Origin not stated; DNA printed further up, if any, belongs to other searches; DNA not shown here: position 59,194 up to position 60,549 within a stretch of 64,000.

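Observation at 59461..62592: Leaderless non-specific nuclease paired with a leaderless kexin-like S8 protease: candidate protease-gated nuclease cassette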

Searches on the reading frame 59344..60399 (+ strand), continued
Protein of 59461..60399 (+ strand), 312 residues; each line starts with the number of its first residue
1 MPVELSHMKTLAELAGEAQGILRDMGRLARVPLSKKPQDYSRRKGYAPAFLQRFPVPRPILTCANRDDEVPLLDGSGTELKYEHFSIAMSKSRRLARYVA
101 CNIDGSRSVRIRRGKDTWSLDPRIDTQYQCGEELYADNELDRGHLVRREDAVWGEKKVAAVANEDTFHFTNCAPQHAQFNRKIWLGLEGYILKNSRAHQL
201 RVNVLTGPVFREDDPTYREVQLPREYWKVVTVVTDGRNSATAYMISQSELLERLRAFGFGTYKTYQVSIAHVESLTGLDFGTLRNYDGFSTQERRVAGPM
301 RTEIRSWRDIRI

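Call 72: search_protein_families(library=pfam, proteins=[L138:4742-6157:+, L138:6154-7653:+, L168:97-1902:+, L168:1899-4853:+, L170:393-3479:+, L167:4089-5888:+, L169:3927-5855:+, L100:2531-3295:+, L081:7017-8723:-, L081:8749-10866:-], max_evalue=0.001)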
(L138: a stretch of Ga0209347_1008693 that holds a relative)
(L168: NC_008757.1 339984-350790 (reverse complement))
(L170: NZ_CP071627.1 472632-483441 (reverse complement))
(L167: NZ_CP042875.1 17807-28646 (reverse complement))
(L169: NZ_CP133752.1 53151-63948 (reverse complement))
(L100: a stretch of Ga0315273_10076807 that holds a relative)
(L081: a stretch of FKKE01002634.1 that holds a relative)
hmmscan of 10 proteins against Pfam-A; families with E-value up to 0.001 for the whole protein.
L138:4742-6157:+ (471 aa): 1 family
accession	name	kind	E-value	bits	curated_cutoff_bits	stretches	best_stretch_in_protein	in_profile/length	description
PF00082.27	Peptidase_S8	-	1.7e-38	133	21.8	1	176-449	1-272/288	Subtilase family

L138:6154-7653:+ (499 aa): 1 family
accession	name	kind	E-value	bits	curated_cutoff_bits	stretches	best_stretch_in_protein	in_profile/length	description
PF13365.12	Trypsin_2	-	1e-10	43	27.6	1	37-203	1-144/144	Trypsin-like peptidase domain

L168:97-1902:+ (601 aa): 3 families
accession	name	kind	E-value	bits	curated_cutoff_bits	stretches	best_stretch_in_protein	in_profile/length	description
PF13365.12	Trypsin_2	-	9.3e-16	59.3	27.6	1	138-318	1-144/144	Trypsin-like peptidase domain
PF13401.12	AAA_22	-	4.3e-05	24.3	27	1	386-523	6-123/130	AAA domain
PF13191.12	AAA_16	-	0.00057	20.8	32.6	1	367-516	2-164/167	AAA ATPase domain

L168:1899-4853:+ (984 aa): 2 families
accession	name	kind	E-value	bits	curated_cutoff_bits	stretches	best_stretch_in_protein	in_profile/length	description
PF13191.12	AAA_16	-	4.8e-09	37.4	32.6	1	162-318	1-148/167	AAA ATPase domain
PF24883.2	NPHP3_N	-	1.8e-07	31.9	24.8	1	185-347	21-164/164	Nephrocystin 3, N-terminal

L170:393-3479:+ (1028 aa): 5 families
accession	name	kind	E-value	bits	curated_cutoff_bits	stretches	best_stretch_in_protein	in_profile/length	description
PF12770.12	CHAT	-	4.3e-33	115.4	24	1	742-1020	3-289/289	CHAT domain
PF02789.23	Peptidase_M17_N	-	6.3e-07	29.8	23.4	1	493-588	1-95/129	Cytosol aminopeptidase family, N-terminal domain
PF02450.21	LCAT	-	7.9e-07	29.1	21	1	160-392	91-318/392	Lecithin:cholesterol acyltransferase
PF07819.20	PGAP1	-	1.8e-05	25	24.3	1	179-220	87-131/233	PGAP1-like alpha/beta domain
PF12697.13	Abhydrolase_6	-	0.00029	22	26.3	1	160-269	45-135/217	Alpha/beta hydrolase family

L167:4089-5888:+ (599 aa): 2 families
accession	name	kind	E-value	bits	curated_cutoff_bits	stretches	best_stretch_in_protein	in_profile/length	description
PF01223.29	Endonuclease_NS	-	8.6e-56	189.5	23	1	368-572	13-217/223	DNA/RNA non-specific endonuclease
PF13365.12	Trypsin_2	-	1.2e-21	78.4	27.6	1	112-263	1-144/144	Trypsin-like peptidase domain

L169:3927-5855:+ (642 aa): 2 families
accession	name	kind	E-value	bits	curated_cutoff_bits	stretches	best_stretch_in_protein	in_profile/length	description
PF01223.29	Endonuclease_NS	-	8e-51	173.2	23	1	390-602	14-221/223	DNA/RNA non-specific endonuclease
PF13365.12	Trypsin_2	-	2e-17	64.7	27.6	1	134-308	1-144/144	Trypsin-like peptidase domain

L100:2531-3295:+ (254 aa): 2 families
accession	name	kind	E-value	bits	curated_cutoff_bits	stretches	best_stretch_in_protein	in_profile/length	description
PF01400.30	Astacin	-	1.4e-06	28.6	22.5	1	68-213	19-143/189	Astacin (Peptidase family M12A)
PF00413.30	Peptidase_M10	-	0.00054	20.3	24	0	68-158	23-127/159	Matrixin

L081:7017-8723:- (568 aa): 4 families
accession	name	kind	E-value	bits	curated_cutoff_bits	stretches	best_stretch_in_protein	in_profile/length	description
PF02878.22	PGM_PMM_I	-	2.8e-34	118.2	22.5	1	60-200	2-133/138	Phosphoglucomutase/phosphomannomutase, alpha/beta/alpha domain I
PF02880.22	PGM_PMM_III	-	4.3e-27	95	20.7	1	342-459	1-112/115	Phosphoglucomutase/phosphomannomutase, alpha/beta/alpha domain III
PF02879.22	PGM_PMM_II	-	5.5e-11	43.4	29.3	1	231-336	2-101/103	Phosphoglucomutase/phosphomannomutase, alpha/beta/alpha domain II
PF00408.26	PGM_PMM_IV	-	1.9e-06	28.3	23.1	1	511-556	20-64/68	Phosphoglucomutase/phosphomannomutase, C-terminal domain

L081:8749-10866:- (705 aa): 2 families
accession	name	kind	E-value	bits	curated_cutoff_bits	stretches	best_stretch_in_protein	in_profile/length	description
PF02705.21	K_trans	-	6.5e-180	598.9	24.8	1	91-543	1-450/454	K+ potassium transporter integral membrane domain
PF22776.1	K_trans_C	-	1.1e-43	149.1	24.8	1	558-705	2-151/151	K+ potassium transporter C-terminal domain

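Call 77: find_related_loci(query=A2, collection=viral_contigs, flank=5000)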
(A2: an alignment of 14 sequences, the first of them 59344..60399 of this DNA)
Query A2 (351 aa) in viral_contigs; peptide patterns used: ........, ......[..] (x = any residue, [..] = any of these).
79 stretches matched a pattern; 1 encode a relative of the query (tblastn E <= 1e-3); 1 distinct loci.
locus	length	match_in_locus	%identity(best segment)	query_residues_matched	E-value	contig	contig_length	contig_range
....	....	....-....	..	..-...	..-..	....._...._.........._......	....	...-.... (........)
